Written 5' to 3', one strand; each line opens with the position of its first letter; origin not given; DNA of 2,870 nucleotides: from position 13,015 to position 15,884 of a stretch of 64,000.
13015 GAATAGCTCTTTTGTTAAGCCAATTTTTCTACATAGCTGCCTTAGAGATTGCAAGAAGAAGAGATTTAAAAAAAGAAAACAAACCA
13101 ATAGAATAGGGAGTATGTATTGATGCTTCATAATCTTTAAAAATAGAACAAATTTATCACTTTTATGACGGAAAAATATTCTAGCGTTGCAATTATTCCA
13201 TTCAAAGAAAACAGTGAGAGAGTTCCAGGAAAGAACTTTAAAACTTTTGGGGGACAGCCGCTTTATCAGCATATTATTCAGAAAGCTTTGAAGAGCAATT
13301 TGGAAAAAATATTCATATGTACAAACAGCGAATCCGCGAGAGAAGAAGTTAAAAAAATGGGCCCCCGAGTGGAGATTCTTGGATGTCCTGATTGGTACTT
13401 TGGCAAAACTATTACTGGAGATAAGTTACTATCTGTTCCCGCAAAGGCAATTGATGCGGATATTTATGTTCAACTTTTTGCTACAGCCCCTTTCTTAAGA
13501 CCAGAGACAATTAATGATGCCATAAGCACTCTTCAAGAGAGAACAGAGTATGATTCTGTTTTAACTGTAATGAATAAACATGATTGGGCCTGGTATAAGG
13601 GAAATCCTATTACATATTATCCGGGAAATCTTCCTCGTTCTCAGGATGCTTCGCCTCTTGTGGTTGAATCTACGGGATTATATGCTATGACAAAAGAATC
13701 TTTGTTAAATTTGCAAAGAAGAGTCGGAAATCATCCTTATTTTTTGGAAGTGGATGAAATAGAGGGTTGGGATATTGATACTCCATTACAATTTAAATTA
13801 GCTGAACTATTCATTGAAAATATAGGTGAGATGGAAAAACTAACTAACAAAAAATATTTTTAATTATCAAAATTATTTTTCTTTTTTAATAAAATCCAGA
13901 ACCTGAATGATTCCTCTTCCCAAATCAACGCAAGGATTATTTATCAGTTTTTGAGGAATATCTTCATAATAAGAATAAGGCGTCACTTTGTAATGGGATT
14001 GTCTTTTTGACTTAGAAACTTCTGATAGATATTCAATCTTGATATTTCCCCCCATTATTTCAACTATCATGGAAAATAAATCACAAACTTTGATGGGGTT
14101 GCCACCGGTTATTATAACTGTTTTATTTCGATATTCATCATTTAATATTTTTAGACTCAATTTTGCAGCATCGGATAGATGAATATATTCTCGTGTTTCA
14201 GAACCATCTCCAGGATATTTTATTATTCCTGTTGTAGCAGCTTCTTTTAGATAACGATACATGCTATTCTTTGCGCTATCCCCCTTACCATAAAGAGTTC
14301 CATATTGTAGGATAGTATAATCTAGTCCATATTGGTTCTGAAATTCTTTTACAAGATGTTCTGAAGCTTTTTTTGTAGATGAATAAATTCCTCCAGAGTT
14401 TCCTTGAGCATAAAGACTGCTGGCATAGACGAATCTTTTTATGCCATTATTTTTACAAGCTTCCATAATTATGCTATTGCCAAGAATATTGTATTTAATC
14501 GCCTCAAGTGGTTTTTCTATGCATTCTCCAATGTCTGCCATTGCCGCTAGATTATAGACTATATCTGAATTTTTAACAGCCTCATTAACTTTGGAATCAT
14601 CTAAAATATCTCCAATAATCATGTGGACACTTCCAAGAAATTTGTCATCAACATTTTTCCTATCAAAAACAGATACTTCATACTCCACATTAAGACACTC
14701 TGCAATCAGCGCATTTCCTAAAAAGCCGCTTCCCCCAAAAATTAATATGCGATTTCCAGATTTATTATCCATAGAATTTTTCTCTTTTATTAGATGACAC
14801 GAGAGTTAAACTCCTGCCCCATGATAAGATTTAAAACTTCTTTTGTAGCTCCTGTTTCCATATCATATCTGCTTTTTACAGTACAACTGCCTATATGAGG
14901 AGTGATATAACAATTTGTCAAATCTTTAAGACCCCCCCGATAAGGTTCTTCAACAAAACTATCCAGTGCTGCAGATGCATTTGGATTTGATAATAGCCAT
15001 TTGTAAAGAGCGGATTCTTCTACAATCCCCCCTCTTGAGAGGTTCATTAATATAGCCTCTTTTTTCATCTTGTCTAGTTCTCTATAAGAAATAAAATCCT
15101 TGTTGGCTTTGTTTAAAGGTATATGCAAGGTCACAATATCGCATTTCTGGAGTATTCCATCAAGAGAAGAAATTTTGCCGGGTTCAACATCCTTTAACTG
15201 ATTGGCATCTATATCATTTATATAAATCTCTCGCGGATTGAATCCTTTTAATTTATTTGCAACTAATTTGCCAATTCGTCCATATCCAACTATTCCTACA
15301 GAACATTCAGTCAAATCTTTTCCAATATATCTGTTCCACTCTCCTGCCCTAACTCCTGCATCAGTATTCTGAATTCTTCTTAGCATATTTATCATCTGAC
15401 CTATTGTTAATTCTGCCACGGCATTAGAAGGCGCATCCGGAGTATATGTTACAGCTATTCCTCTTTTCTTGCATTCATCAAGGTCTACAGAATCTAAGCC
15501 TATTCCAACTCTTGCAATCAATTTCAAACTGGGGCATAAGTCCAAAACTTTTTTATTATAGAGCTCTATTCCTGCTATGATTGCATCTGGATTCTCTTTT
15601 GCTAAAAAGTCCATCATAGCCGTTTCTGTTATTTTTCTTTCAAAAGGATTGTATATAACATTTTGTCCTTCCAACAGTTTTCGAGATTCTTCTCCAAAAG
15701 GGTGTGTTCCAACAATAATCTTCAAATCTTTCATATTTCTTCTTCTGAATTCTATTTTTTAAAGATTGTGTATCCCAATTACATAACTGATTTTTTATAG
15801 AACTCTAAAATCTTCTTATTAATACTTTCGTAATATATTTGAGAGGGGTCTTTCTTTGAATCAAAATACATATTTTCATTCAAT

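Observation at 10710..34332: A roughly 24 kb protein-glycosylation (agl-like) island anchored by AglB and a GlcNAc-1-P-transferase-like gene, unusually rich in methyltransferases.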

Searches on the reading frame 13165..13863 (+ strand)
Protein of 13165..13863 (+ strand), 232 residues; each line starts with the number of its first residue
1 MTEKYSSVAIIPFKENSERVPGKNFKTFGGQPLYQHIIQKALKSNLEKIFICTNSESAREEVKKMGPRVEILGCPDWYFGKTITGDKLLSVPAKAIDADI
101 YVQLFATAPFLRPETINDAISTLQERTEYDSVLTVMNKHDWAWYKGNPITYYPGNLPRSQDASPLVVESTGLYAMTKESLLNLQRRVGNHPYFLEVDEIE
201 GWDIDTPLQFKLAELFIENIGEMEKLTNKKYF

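Call 3: search_protein_families(library=pfam, proteins=[window:13165-13863:+], max_evalue=0.01)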
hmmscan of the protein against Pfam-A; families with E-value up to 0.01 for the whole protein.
window:13165-13863:+ (232 aa): 2 families
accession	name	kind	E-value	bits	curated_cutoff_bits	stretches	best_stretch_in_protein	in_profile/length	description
PF02348.25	CTP_transf_3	-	1.2e-19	71.4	22.6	1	8-136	1-127/217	Cytidylyltransferase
PF12804.13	NTP_transf_3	-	4.9e-06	27.3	27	1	23-139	16-126/160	MobA-like NTP transferase domain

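Call 19: search_protein_families(library=ncbifam, proteins=[window:13165-13863:+], max_evalue=0.001)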
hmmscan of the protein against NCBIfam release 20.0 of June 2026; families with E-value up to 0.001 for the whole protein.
window:13165-13863:+ (232 aa): 7 families
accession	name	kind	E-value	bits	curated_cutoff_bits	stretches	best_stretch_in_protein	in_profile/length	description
TIGR03584.1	PseF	equivalog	2e-17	63.6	205.7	1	8-216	1-219/222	pseudaminic acid cytidylyltransferase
NF009905.0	PRK13368.1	subfamily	1.5e-12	47.4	255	1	7-136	3-126/243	3-deoxy-manno-octulosonate cytidylyltransferase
NF003952.0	PRK05450.1-5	subfamily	1.2e-11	44.3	193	1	7-137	3-129/250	3-deoxy-manno-octulosonate cytidylyltransferase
NF003948.0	PRK05450.1-1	equivalog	4.9e-11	42.3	281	1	6-132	5-128/248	3-deoxy-manno-octulosonate cytidylyltransferase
NF003950.0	PRK05450.1-3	subfamily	8e-10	38.5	234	1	7-137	3-131/248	3-deoxy-manno-octulosonate cytidylyltransferase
TIGR00466.1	kdsB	equivalog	3.8e-08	33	155.2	1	6-70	2-66/241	3-deoxy-manno-octulosonate cytidylyltransferase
TIGR03310.1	matur_MocA_YgfJ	equivalog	0.00098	19.1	186.45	0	24-210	18-185/188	molybdenum cofactor cytidylyltransferase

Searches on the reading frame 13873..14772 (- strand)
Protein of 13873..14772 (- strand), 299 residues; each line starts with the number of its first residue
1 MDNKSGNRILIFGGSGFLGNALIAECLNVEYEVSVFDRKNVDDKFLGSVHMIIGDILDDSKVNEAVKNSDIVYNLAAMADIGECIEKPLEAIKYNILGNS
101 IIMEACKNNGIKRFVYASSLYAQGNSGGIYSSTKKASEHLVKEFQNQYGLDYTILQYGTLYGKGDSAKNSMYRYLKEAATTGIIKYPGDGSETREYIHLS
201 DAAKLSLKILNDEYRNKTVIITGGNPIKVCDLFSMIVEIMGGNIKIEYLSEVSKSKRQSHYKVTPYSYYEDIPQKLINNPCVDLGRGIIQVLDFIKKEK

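Call 3: search_protein_families(library=pfam, proteins=[window:13873-14772:-], max_evalue=0.01)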
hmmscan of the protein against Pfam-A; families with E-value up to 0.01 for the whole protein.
window:13873-14772:- (299 aa): 8 families
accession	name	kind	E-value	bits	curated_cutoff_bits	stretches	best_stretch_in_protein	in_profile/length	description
PF01370.27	Epimerase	-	2.5e-39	135.6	20.9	1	9-212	1-227/240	NAD dependent epimerase/dehydratase family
PF16363.11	GDP_Man_Dehyd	-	6.5e-23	82.1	27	1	10-263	1-293/332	GDP-mannose 4,6 dehydratase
PF02719.21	Polysacc_synt_2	-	9.6e-21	74.7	20.2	1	9-245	1-252/293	Polysaccharide biosynthesis protein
PF01073.25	3Beta_HSD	-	1.2e-18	67.6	22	1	10-125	1-122/280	3-beta hydroxysteroid dehydrogenase/isomerase family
PF13460.12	NAD_binding_10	-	2e-14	54.3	27.2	1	13-165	1-151/184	NAD(P)H-binding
PF04321.23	RmlD_sub_bind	-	1.5e-12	47.6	27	1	8-176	2-168/287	RmlD substrate binding domain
PF05368.20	NmrA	-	2.4e-11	44.2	27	1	7-223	3-216/298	NmrA-like family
PF07993.18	NAD_binding_4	-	5.2e-11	42.6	20.1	1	46-126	60-144/258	Male sterility protein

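Call 19: search_protein_families(library=ncbifam, proteins=[window:13873-14772:-], max_evalue=0.001)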
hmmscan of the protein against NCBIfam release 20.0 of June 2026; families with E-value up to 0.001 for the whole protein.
window:13873-14772:- (299 aa): 28 families (the best 25 are shown)
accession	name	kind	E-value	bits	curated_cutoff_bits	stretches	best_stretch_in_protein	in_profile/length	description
TIGR01181.1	dTDP_gluc_dehyt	equivalog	3e-23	82.4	365.1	1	8-250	1-272/321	dTDP-glucose 4,6-dehydratase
TIGR04180.1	EDH_00030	hypoth_equivalog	1.4e-19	70.3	475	1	9-249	1-265/297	NAD-dependent 4,6-dehydratase LegB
TIGR03589.1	PseB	equivalog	5.3e-18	65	407.75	1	6-238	4-242/324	UDP-N-acetylglucosamine 4,6-dehydratase (inverting)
NF042422.1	oxyalk_red_OleD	equivalog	6.2e-17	62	580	1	8-119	2-110/329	2-alkyl-3-oxoalkanoate reductase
TIGR01179.1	galE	equivalog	1.3e-16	60.4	262.3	1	8-247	1-282/332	UDP-glucose 4-epimerase GalE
NF042423.1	oxyalk_red_Shew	equivalog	7.3e-16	58.1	580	1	7-149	9-146/331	2-alkyl-3-oxoalkanoate reductase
TIGR04130.1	FnlA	equivalog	1.9e-15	56.6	730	1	9-211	7-214/337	UDP-N-acetylglucosamine 4,6-dehydratase/5-epimerase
TIGR03466.1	HpnA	hypoth_equivalog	2.6e-15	56.1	367.65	1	9-126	3-120/327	hopanoid-associated sugar epimerase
NF058621.1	DiazavRedAvaA7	equivalog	2.6e-12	47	400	2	8-126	2-121/304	3-diazoavenalumate denitrifying reductase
NF041293.1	G6PDh_Azf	equivalog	6.3e-12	45.4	400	1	8-179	4-170/252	NAD-dependent glucose-6-phosphate dehydrogenase Azf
TIGR02197.1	heptose_epim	equivalog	2.8e-11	43.2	274.6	1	9-294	1-312/316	ADP-glyceromanno-heptose 6-epimerase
NF052578.1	StrlDmthSdmBMthl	equivalog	3.3e-11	43.5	600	1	10-127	4-121/328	sterol demethylase protein SdmB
NF047922.1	GDPFucSynFcl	equivalog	1.3e-10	41.2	500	1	8-247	4-260/308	GDP-L-fucose synthase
NF007582.0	PRK10217.1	equivalog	1.2e-09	37.7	698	1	128-240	158-270/355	dTDP-glucose 4,6-dehydratase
NF007956.0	PRK10675.1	subfamily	2.9e-09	36.5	394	1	8-126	2-131/338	UDP-glucose 4-epimerase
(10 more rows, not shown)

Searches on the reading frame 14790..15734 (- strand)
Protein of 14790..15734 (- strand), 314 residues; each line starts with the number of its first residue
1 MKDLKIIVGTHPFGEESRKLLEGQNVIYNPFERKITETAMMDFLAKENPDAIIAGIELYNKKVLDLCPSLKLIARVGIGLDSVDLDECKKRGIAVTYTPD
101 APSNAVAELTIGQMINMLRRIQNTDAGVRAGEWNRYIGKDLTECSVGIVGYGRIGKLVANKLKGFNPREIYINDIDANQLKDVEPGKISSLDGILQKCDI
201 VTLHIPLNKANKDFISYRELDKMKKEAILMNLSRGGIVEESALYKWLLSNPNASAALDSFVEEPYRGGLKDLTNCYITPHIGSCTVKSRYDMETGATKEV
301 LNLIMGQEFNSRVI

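Call 3: search_protein_families(library=pfam, proteins=[window:14790-15734:-], max_evalue=0.01)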
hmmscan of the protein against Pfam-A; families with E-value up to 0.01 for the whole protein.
window:14790-15734:- (314 aa): 3 families
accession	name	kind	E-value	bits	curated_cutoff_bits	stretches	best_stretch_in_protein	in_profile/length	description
PF02826.25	2-Hacid_dh_C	-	7.2e-46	156.2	25.1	1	112-282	2-178/178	D-isomer specific 2-hydroxyacid dehydrogenase, NAD binding domain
PF00389.36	2-Hacid_dh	-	1.4e-20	73.7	24.6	1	15-313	9-133/134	D-isomer specific 2-hydroxyacid dehydrogenase, catalytic domain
PF00670.27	AdoHcyase_NAD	-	2.4e-06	28.2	27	1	146-233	26-110/162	S-adenosyl-L-homocysteine hydrolase, NAD binding domain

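Call 19: search_protein_families(library=ncbifam, proteins=[window:14790-15734:-], max_evalue=0.001)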
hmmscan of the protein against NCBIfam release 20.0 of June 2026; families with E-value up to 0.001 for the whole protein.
window:14790-15734:- (314 aa): 24 families
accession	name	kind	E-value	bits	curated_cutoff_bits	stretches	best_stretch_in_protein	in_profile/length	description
TIGR01327.1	PGDH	equivalog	2.4e-62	211.4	454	1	60-310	53-307/525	phosphoglycerate dehydrogenase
NF009714.1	PRK13243.1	equivalog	1e-53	182.9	455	1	59-306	57-315/332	glyoxylate reductase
NF008759.0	PRK11790.1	equivalog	2.8e-45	154.8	404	1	60-298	67-311/410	phosphoglycerate dehydrogenase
NF011938.0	PRK15409.1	equivalog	2.4e-41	141.8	492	1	48-307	45-312/324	glyoxylate/hydroxypyruvate reductase GhrB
NF006263.0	PRK08410.1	equivalog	1.6e-40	139.4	389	1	53-292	47-295/311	D-2-hydroxyacid dehydrogenase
NF005069.0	PRK06487.1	equivalog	5.8e-36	124.1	448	1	57-309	57-316/320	2-hydroxyacid dehydrogenase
NF005750.0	PRK07574.1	equivalog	1.9e-33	116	329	1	65-307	110-359/386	NAD-dependent formate dehydrogenase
NF000492.1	vanH_gen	exception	8.4e-30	103.9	540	1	70-260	67-252/312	D-lactate dehydrogenase VanH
NF005387.0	PRK06932.1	equivalog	2.3e-29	102.4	492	1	47-282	43-288/314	2-hydroxyacid dehydrogenase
NF041369.1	Dhydh_Halo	equivalog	3.2e-27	95.5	400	1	71-314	57-305/305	D-2-hydroxyacid dehydrogenase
NF006374.0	PRK08605.1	subfamily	3.8e-27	95.2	356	1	70-261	70-264/332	D-lactate dehydrogenase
NF001309.0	PRK00257.1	equivalog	4.4e-27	95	434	1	69-287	58-261/379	4-phosphoerythronate dehydrogenase PdxB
NF005027.0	PRK06436.1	equivalog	6.4e-26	91.2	261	1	34-307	15-283/303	2-hydroxyacid dehydrogenase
NF000371.1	vanH_Agroup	exception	2.9e-25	89.2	700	1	70-260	72-257/322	VanH-A/VanH-Pt family D-lactate dehydrogenase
NF000151.1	vanH-Ac1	exception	6e-24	85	750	1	71-260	104-288/351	D-lactate dehydrogenase VanH-Ac1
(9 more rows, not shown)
